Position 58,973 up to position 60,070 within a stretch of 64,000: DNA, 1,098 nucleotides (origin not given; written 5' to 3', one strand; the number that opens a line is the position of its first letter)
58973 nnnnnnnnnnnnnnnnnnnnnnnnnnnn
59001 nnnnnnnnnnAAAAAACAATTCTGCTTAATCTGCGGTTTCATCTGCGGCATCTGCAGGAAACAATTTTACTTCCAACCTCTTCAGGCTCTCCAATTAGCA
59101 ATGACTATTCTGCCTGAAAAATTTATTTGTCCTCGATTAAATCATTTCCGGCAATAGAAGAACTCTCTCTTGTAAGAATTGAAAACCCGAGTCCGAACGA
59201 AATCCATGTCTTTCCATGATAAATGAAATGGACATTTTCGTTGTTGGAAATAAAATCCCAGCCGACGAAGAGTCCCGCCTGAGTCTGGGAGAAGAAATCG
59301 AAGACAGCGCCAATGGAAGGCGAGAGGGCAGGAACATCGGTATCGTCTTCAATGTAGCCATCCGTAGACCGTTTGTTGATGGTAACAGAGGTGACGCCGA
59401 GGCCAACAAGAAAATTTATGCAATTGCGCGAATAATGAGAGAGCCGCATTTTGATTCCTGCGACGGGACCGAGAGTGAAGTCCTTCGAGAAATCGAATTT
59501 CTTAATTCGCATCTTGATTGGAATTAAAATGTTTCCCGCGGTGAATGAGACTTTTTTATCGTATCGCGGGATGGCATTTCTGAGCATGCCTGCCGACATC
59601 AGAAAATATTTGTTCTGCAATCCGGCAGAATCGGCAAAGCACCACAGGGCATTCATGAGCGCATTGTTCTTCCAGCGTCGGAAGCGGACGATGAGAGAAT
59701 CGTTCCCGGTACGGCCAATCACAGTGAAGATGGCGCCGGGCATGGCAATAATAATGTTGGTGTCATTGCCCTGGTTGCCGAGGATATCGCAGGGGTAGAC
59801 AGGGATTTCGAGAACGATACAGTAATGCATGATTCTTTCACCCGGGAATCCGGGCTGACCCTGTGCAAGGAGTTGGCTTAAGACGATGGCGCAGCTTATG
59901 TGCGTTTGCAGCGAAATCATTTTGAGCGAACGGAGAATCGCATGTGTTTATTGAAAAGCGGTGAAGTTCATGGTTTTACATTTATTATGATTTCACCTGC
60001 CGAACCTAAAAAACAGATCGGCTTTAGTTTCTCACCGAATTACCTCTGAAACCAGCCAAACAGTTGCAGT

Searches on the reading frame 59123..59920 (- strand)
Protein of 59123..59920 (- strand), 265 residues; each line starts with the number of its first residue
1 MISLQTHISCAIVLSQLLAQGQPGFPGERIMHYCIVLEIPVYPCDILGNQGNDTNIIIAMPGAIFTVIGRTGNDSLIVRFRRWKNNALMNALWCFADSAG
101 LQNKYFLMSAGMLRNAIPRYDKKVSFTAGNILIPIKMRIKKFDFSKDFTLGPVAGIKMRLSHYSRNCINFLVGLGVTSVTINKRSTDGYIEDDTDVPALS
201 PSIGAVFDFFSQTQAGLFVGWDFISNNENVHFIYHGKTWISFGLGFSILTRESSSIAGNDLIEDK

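Call 20: search_protein_families(library=pfam, proteins=[window:59123-59920:-], max_evalue=0.001)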
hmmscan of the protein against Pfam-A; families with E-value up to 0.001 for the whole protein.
window:59123-59920:- (265 aa): 0 families

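Call 86: search_protein_families(library=pfam, proteins=[window:59123-59917:-], max_evalue=0.01)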
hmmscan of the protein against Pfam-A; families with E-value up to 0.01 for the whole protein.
window:59123-59917:- (264 aa): 0 families
